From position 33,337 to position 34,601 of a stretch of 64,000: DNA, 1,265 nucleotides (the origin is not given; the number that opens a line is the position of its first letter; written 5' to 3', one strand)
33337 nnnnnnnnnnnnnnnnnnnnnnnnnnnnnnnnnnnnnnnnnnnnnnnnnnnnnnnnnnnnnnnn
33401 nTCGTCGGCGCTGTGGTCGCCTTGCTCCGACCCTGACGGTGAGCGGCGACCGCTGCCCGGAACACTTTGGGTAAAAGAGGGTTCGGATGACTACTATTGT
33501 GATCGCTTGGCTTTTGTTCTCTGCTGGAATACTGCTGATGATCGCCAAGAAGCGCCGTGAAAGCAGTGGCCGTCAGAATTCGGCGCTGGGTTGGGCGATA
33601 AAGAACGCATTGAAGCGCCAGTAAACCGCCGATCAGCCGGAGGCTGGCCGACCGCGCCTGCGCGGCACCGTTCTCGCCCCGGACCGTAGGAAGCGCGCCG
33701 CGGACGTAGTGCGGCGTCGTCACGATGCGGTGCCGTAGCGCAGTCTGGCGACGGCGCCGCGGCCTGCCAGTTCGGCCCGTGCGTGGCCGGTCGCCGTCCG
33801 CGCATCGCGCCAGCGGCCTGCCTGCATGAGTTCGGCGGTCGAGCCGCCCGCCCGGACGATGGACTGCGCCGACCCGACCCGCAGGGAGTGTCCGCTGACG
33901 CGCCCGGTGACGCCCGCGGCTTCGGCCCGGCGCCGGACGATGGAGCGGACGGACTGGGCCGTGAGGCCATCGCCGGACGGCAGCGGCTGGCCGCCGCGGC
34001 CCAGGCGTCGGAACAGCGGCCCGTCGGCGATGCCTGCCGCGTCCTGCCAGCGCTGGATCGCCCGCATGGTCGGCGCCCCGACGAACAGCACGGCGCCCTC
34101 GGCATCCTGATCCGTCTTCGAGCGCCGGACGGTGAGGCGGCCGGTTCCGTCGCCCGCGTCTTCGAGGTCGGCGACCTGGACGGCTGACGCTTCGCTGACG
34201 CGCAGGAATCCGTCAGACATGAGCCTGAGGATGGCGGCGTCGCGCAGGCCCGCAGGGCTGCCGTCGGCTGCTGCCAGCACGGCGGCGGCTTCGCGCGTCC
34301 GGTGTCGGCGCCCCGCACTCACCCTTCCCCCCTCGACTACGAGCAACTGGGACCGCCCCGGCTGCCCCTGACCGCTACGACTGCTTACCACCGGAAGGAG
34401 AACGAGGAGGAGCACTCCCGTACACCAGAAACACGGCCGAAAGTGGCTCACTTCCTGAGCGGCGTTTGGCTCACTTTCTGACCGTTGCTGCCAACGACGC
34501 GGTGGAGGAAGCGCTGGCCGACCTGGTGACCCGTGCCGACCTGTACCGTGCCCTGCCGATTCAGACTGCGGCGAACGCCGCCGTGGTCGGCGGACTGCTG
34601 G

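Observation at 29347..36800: Accessory/mobile patch: AAA-ATPase/PD-(D/E)XK gene, IS, RHH+DUF1640 pair, AT-rich micro-ORF, truncated integrase, DUF1640 fragment and MITE-flanked antiporter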

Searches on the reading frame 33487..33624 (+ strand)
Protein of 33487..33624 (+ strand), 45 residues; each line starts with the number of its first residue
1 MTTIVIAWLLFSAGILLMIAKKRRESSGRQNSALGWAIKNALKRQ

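Call 3: search_protein_families(library=pfam, proteins=[window:33487-33624:+], max_evalue=0.01)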
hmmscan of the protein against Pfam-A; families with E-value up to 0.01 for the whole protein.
window:33487-33624:+ (45 aa): 0 families

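Call 7: search_protein_families(library=ncbifam, proteins=[window:33487-33624:+], max_evalue=0.01)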
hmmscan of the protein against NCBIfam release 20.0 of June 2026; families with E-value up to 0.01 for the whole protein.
window:33487-33624:+ (45 aa): 0 families

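Call 8: search_protein_families(library=padloc, proteins=[window:33487-33624:+], max_evalue=0.01)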
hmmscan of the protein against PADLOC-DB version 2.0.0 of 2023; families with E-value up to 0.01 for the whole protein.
window:33487-33624:+ (45 aa): 0 families

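Call 9: search_protein_families(library=phrogs, proteins=[window:33487-33624:+], max_evalue=0.01)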
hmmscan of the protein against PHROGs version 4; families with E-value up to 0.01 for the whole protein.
window:33487-33624:+ (45 aa): 0 families

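Call 54: search_protein_families(library=pfam, proteins=[window:33487-33624:+], max_evalue=1)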
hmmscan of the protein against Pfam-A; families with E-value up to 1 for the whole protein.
window:33487-33624:+ (45 aa): 1 family
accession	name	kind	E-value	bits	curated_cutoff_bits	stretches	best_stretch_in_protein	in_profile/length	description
PF02038.21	ATP1G1_PLM_MAT8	-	0.098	12.5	26.9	1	5-25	19-39/48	ATP1G1/PLM/MAT8 family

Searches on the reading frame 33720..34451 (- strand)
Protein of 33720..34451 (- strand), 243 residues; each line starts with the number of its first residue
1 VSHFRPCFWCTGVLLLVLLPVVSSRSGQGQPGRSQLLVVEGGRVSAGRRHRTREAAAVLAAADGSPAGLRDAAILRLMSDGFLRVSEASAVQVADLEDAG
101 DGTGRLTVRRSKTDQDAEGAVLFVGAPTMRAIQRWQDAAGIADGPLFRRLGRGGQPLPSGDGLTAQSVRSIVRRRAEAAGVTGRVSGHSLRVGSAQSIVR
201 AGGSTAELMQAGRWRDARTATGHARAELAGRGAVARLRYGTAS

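Call 3: search_protein_families(library=pfam, proteins=[window:33720-34451:-], max_evalue=0.01)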
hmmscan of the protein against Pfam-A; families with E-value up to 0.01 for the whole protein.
window:33720-34451:- (243 aa): 1 family
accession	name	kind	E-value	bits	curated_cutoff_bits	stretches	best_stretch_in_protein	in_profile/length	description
PF00589.27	Phage_integrase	-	2.2e-12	47.5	27.1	1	53-220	6-162/172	Phage integrase family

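Call 7: search_protein_families(library=ncbifam, proteins=[window:33720-34451:-], max_evalue=0.01)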
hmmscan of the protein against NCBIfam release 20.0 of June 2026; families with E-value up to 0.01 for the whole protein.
window:33720-34451:- (243 aa): 5 families
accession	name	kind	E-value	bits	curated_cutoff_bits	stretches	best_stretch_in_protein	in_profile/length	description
NF040815.2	recomb_XerA_Arch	equivalog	6.4e-09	35.8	220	1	53-208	100-236/263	site-specific tyrosine recombinase/integron integrase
TIGR02224.1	recomb_XerC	equivalog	4.1e-07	29.7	335.15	1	54-202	111-253/295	tyrosine recombinase XerC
TIGR02225.1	recomb_XerD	equivalog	4.1e-06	26.3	329.6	1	58-202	112-250/290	site-specific tyrosine recombinase XerD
NF001399.0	PRK00283.1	subfamily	5.4e-06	25.9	279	1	57-195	121-252/300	tyrosine recombinase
NF002331.0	PRK01287.1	subfamily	0.0004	19.4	371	1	54-202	146-288/365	site-specific tyrosine recombinase XerC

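Call 8: search_protein_families(library=padloc, proteins=[window:33720-34451:-], max_evalue=0.01)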
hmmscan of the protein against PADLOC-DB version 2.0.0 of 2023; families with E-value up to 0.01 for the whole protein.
window:33720-34451:- (243 aa): 0 families

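Call 9: search_protein_families(library=phrogs, proteins=[window:33720-34451:-], max_evalue=0.01)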
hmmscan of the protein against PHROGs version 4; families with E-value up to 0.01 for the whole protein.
window:33720-34451:- (243 aa): 3 families
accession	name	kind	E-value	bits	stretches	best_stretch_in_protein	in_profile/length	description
phrog_1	-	integration and excision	2.9e-09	37.7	1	51-220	271-428/611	integrase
phrog_216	-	integration and excision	1e-08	35.6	1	58-219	64-217/301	integrase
phrog_29857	-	unknown function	5.9e-07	30.7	1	186-237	17-68/73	-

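Call 37: find_homologous_proteins(query=window:33720-34451:-, max_evalue=0.00001)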
Query window:33720-34451:- (243 aa): 2783 proteins with E <= 0.00001 among 8000 candidates; the best 120 are listed.
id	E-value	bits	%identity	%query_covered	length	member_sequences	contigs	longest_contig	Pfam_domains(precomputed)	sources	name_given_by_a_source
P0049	5.8e-114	398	100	82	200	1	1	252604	PF00589.28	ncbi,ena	-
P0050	3.3e-84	300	81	74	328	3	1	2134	PF00589.28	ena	-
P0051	4.5e-82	293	81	75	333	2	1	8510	PF00589.28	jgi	-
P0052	4.8e-80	287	77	74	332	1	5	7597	PF00589.28,PF02899.24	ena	-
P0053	3.3e-72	261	70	81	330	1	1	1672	PF00589.28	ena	-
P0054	9.0e-67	243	66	81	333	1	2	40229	PF00589.28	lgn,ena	-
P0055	3.6e-62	228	65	77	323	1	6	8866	PF13495.13,PF00589.28,PF02899.24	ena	-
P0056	8.9e-61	224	69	77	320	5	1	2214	PF00589.28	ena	-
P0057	1.1e-57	213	65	71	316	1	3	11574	PF00589.28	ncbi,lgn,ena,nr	ncbi:MAG: tyrosine-type recombinase/integrase [Chloroflexi bacterium]|nr:tyrosine-type recombinase/i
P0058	3.0e-57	212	64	72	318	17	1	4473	PF00589.28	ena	-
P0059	1.7e-56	210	63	72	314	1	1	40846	PF00589.28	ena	-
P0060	4.7e-56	208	59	76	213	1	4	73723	PF00589.28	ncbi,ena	-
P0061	1.2e-55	207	58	80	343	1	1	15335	PF13495.13,PF00589.28,PF02899.24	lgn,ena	-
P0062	1.5e-55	206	65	77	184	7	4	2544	PF00589.28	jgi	-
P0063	2.6e-55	206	62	71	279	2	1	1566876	PF00589.28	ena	-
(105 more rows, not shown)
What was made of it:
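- On Tyrosine recombinase / phage integrase (functional member): Homologues are 310-333 aa (call 37).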

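Call 39: find_encoding_contigs(protein=P0051, flank=8000, max_places=4)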
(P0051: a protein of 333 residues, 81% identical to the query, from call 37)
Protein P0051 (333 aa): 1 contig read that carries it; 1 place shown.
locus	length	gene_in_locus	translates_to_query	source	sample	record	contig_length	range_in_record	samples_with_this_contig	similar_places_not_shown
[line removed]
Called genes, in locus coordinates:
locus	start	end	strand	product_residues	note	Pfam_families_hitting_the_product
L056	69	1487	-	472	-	-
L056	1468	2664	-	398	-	PF13481:AAA_25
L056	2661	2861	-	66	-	-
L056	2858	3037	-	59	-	-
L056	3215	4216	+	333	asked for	PF00589:Phage_integrase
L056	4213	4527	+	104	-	-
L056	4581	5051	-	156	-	-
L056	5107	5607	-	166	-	-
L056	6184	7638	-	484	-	PF04466:Terminase_3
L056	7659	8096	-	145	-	-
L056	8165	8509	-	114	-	?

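Call 40: find_encoding_contigs(protein=P0052, flank=8000, max_places=6)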
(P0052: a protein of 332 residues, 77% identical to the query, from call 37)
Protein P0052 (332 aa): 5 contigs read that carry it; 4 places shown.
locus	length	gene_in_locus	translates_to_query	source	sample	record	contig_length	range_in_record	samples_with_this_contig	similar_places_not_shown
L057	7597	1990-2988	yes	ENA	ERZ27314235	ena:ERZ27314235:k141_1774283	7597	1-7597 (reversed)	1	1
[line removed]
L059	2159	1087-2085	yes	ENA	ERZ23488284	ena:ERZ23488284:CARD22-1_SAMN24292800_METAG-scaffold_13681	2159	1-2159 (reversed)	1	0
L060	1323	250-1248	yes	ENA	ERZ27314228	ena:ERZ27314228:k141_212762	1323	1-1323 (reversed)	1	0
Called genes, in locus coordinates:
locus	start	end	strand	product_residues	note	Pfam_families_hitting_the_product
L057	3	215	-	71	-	?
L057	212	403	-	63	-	-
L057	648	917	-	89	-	-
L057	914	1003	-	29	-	-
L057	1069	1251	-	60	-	-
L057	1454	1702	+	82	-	-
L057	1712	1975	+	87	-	-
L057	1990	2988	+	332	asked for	PF02899:Phage_int_SAM_1 (faint), PF00589:Phage_integrase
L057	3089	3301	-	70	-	-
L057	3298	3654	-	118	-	-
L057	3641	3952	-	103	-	-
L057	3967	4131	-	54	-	-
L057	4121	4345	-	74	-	-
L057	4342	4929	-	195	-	-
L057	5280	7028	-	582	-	PF13481:AAA_25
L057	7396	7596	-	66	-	?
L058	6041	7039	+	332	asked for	PF02899:Phage_int_SAM_1 (faint), PF00589:Phage_integrase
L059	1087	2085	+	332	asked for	PF02899:Phage_int_SAM_1 (faint), PF00589:Phage_integrase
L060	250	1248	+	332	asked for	PF02899:Phage_int_SAM_1 (faint), PF00589:Phage_integrase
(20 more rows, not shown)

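Call 44: find_related_loci(query=window:33723-34331:-, collection=viral_contigs, flank=10000)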
Query window:33723-34331:- (203 aa) in viral_contigs; peptide patterns used: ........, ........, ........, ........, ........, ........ (x = any residue, [..] = any of these).
48 stretches matched a pattern; 3 encode a relative of the query (tblastn E <= 1e-3); 3 distinct loci.
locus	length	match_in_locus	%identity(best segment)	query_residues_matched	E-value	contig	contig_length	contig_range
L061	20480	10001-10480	42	28-185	2e-25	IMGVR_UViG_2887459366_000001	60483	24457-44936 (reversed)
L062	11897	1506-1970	43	27-179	1e-21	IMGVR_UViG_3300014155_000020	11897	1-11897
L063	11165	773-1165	41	27-157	2e-14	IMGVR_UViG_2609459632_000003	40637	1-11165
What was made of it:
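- Tried and rejected: IMG/VR scan with the integrase: only ~42% relatives (call 44).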

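Call 54: search_protein_families(library=pfam, proteins=[L056:2858-3037:-, L057:1069-1251:-], max_evalue=1)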
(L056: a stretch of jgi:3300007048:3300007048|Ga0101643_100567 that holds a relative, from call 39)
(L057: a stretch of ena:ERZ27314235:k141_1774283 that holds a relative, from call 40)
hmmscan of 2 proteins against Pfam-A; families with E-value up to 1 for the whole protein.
L056:2858-3037:- (59 aa): 2 families
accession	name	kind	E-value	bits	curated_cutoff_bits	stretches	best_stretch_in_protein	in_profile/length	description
PF07878.17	RHH_5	-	0.078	13.2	26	1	9-48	3-42/43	CopG-like RHH_1 or ribbon-helix-helix domain, RHH_5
PF05604.16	DUF776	-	0.23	12.2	25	1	18-58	43-83/180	Protein of unknown function (DUF776)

L057:1069-1251:- (60 aa): 0 families

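Call 76: search_protein_families(library=pfam, proteins=[L057:5280-7028:-, L056:69-1487:-, L056:6184-7638:-], max_evalue=0.05)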
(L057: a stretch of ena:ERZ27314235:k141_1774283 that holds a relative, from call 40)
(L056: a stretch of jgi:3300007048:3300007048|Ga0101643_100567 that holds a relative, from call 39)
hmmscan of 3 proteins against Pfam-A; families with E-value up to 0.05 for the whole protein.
L057:5280-7028:- (582 aa): 13 families
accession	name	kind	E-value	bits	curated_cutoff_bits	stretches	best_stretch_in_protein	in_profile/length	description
PF13481.12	AAA_25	-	6.3e-30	104.7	27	1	289-460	15-193/195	AAA domain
PF13384.12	HTH_23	-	6.1e-05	23.2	24.6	1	540-579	4-42/50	Homeodomain-like domain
PF13412.12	HTH_24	-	7.8e-05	22.6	21.9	1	552-580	15-43/48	Winged helix-turn-helix DNA-binding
PF08281.18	Sigma70_r4_2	-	0.00063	19.8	25.7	1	541-580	13-52/54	Sigma-70, region 4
PF13518.12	HTH_28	-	0.00079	19.9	25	1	544-580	3-38/52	Helix-turn-helix domain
PF09250.16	Prim-Pol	-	0.0011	19.8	22.8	1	61-141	43-126/158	Bifunctional DNA primase/polymerase, N-terminal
PF12802.13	MarR_2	-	0.0024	18.4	27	1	549-580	13-46/61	MarR family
PF00126.33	HTH_1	-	0.0027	18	26.6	1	546-580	6-39/60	Bacterial regulatory helix-turn-helix protein, lysR family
PF01381.28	HTH_3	-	0.0058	17.1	23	1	552-573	7-28/55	Helix-turn-helix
PF13560.12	HTH_31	-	0.0082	16.9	27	1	538-572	13-32/64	Helix-turn-helix domain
PF04545.22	Sigma70_r4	-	0.01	15.8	24.1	1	541-575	7-41/50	Sigma-70, region 4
PF13551.12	HTH_29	-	0.031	14.8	28.1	0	551-580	8-38/64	Winged helix-turn helix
PF13542.12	HTH_Tnp_ISL3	-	0.042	13.8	27.4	0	544-578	18-50/51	Helix-turn-helix domain of transposase family ISL3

L056:69-1487:- (472 aa): 0 families

L056:6184-7638:- (484 aa): 1 family
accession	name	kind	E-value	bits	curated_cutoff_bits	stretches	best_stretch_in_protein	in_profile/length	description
PF04466.19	Terminase_3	-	3.1e-25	89.4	23.2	1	32-230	3-201/201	Phage terminase large subunit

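Call 88: list_cluster_members(proteins=[P0049, P0001, P0169, P0002, P0027])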
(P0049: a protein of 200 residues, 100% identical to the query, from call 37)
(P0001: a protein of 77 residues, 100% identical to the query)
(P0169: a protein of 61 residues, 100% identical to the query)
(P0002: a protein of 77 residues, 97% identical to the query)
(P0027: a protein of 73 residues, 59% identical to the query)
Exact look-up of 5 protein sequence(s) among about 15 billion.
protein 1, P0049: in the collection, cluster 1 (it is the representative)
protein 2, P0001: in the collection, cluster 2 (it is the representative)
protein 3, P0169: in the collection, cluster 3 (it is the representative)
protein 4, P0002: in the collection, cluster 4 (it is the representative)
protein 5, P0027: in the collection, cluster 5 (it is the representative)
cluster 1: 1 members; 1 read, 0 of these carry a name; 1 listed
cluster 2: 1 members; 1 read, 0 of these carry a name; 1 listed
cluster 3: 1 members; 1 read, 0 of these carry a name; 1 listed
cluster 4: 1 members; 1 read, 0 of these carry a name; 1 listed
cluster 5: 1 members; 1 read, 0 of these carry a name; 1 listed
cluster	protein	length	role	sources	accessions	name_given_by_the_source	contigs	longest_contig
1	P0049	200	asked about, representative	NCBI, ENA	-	-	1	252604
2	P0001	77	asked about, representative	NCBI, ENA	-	-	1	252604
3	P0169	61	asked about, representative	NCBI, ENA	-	-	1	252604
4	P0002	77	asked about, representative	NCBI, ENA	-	-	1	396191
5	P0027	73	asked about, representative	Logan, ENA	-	-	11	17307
